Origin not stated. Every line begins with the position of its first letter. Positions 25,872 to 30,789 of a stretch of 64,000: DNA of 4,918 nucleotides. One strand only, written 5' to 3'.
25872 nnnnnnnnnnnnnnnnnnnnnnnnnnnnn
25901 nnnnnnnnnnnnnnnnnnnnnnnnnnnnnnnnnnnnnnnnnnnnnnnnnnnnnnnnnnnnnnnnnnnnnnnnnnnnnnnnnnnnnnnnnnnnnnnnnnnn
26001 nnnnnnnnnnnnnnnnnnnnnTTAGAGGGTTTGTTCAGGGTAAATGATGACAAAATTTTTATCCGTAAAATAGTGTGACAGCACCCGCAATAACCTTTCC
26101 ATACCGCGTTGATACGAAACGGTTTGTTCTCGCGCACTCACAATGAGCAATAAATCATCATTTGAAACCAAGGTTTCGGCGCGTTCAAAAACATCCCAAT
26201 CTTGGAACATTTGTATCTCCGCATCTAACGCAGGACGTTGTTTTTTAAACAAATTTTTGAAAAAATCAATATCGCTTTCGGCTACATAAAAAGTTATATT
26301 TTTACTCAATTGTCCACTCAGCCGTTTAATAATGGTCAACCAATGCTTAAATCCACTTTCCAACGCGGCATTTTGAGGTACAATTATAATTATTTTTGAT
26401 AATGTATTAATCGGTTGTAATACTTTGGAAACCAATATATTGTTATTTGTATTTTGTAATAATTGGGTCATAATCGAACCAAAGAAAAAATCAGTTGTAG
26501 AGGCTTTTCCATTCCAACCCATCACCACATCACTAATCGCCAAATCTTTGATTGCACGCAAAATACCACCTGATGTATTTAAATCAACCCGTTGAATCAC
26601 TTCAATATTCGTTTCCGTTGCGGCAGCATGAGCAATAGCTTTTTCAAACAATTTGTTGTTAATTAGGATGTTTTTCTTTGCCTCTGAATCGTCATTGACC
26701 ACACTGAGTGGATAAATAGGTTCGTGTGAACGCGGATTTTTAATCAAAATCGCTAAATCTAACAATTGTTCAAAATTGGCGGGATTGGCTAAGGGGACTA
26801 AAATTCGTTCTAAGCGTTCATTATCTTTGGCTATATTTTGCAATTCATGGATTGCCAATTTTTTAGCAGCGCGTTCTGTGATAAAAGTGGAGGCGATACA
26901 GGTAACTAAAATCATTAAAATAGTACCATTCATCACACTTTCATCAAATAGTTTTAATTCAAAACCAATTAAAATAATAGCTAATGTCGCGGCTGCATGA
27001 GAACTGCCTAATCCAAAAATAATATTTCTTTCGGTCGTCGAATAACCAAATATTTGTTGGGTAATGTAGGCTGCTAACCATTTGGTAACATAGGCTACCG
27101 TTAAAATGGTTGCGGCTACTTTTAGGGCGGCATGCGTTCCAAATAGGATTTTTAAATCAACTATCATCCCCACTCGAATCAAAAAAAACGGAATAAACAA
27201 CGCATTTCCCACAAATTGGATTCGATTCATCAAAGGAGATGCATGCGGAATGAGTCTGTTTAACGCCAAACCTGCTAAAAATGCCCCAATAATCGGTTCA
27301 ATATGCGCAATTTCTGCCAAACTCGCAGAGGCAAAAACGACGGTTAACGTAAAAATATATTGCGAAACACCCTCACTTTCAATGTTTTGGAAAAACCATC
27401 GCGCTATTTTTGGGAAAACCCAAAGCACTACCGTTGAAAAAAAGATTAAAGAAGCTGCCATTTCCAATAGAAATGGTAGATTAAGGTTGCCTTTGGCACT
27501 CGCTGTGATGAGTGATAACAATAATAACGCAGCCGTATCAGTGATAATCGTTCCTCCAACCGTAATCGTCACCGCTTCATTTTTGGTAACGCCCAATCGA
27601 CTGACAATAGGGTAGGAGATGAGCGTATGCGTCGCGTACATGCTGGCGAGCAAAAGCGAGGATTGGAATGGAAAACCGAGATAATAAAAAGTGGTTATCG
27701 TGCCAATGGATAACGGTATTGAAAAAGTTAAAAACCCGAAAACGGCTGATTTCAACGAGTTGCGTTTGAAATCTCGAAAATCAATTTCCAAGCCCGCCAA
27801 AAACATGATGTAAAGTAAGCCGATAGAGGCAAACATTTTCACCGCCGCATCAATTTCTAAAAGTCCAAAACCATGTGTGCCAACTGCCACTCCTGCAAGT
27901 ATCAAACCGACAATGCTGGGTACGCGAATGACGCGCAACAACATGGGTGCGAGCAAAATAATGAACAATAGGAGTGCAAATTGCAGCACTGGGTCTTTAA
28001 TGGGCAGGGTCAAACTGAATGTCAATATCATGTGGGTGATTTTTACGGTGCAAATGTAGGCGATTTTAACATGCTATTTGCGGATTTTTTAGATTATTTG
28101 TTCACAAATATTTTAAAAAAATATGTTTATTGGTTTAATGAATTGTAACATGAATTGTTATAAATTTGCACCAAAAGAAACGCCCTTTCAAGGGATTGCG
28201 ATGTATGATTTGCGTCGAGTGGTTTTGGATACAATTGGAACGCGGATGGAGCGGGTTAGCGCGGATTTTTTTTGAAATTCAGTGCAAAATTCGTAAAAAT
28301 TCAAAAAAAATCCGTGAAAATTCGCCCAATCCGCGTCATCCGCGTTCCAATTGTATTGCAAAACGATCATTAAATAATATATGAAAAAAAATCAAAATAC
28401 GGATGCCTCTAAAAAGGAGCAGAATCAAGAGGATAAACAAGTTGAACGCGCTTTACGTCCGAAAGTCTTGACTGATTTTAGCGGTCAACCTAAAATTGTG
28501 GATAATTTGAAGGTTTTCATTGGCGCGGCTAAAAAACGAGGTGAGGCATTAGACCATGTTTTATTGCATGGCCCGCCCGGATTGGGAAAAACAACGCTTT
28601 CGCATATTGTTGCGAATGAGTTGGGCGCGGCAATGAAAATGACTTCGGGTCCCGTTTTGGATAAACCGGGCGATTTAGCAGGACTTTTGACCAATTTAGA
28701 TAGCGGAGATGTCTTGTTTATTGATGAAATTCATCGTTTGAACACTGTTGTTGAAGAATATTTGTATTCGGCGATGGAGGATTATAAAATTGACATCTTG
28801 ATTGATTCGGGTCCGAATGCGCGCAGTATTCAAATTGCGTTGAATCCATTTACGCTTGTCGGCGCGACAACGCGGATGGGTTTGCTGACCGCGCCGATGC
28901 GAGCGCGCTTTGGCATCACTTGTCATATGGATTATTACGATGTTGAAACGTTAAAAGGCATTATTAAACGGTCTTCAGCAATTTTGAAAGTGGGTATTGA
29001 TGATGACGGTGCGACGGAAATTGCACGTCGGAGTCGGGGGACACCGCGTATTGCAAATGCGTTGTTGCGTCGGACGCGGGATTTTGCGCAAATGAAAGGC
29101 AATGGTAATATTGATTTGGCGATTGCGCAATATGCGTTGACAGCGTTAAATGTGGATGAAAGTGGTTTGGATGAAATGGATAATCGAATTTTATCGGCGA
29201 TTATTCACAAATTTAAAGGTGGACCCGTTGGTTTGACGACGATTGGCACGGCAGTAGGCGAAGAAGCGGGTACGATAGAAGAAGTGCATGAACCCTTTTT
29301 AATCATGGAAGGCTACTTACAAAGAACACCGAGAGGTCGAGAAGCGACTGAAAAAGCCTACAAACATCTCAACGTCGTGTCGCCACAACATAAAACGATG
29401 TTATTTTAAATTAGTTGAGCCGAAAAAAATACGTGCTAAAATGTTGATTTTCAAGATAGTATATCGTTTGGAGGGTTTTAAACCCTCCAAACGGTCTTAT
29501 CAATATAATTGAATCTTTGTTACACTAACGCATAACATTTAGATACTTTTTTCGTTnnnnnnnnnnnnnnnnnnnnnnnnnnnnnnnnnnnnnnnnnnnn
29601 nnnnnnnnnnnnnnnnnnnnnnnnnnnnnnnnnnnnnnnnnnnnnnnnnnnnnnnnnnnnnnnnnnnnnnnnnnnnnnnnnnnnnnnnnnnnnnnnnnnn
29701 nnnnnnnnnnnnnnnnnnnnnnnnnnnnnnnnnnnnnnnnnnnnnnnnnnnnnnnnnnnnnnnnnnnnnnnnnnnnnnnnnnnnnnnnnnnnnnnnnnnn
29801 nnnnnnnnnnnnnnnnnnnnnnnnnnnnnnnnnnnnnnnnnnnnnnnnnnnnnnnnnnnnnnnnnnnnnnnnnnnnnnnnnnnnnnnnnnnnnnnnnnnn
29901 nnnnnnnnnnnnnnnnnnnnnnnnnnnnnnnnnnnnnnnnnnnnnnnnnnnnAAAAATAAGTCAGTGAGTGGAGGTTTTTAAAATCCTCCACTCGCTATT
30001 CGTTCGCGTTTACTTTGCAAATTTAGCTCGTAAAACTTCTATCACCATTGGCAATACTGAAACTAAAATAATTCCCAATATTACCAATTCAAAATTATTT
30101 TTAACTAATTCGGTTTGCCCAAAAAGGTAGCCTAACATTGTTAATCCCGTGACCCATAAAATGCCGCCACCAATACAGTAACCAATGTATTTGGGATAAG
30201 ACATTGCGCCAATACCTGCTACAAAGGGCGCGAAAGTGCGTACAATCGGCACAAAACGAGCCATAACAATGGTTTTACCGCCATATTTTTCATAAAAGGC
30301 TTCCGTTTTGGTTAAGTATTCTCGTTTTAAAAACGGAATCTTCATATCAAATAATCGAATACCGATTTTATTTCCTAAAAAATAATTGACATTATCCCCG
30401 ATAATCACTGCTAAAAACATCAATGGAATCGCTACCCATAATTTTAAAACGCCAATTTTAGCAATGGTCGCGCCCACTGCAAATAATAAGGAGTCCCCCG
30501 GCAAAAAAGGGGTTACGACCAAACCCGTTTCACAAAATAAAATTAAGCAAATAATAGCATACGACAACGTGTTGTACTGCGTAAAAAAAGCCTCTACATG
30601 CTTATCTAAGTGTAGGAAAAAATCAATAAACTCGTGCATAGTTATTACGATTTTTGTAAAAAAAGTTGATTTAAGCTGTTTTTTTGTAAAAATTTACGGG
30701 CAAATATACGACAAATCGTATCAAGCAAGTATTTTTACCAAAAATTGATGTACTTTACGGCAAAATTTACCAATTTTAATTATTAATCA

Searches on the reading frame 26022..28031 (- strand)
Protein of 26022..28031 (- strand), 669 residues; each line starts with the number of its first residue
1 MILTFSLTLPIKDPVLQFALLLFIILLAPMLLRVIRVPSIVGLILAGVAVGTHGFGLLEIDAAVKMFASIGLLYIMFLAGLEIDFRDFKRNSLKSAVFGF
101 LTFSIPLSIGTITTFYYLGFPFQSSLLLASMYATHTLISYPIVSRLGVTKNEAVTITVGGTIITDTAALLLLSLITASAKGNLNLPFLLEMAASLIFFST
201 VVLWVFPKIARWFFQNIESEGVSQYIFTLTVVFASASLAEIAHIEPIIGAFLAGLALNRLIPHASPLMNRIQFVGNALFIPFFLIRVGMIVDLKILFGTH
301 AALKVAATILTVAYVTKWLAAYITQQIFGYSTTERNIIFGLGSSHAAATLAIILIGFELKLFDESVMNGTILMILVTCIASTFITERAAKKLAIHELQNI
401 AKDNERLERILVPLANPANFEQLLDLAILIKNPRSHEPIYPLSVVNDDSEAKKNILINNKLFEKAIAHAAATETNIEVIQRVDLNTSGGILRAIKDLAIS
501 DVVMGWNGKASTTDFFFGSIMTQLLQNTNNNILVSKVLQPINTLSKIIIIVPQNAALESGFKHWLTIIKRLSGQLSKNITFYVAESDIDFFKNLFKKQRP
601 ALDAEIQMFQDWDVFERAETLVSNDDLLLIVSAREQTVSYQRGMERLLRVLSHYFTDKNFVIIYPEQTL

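Call 88: search_protein_families(library=pfam, proteins=[window:26022-28031:-], max_evalue=0.00001)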
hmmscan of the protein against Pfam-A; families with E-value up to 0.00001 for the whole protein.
window:26022-28031:- (669 aa): 1 family
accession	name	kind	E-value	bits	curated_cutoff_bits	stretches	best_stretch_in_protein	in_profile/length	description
PF00999.27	Na_H_Exchanger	-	5.1e-52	177.4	26.2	1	23-385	2-369/375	Sodium/hydrogen exchanger, transmembrane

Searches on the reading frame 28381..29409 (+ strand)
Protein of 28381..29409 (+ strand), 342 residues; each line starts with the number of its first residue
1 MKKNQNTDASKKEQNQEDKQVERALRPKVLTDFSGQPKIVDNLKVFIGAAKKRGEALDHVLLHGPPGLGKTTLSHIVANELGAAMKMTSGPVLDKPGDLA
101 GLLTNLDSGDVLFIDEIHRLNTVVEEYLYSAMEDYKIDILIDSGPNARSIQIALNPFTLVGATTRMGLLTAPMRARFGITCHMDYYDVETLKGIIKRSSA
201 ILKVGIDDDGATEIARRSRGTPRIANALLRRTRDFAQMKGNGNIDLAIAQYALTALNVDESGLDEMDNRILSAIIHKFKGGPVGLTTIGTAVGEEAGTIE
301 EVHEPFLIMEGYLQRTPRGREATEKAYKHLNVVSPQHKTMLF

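Call 88: search_protein_families(library=pfam, proteins=[window:28381-29409:+], max_evalue=0.00001)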
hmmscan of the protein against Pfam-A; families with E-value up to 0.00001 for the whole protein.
window:28381-29409:+ (342 aa): 5 families
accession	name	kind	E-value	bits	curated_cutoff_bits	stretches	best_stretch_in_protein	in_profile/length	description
PF05496.18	RuvB_N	-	9.7e-77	256.6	27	1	25-183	1-159/159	Holliday junction DNA helicase RuvB P-loop domain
PF17864.7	AAA_lid_4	-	2.9e-30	104.3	27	1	186-259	1-74/74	RuvB AAA lid domain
PF05491.19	RuvB_C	-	8.2e-25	87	24.7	1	260-331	1-72/72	RuvB C-terminal winged helix domain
PF00004.35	AAA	-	6e-20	72.5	21.2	1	60-183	1-129/131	ATPase family associated with various cellular activities (AAA)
PF07728.20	AAA_5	-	1.2e-06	29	22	0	102-164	60-122/139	AAA domain (dynein-related subfamily)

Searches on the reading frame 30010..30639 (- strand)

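Call 88: search_protein_families(library=pfam, proteins=[window:30010-30639:-], max_evalue=0.00001)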
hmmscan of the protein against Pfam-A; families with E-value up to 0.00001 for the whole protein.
window:30010-30639:- (209 aa): 1 family
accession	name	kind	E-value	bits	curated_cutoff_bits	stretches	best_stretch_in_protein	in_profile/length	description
PF09335.16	VTT_dom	-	7.6e-18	65.6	33.9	1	46-172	1-123/123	VTT domain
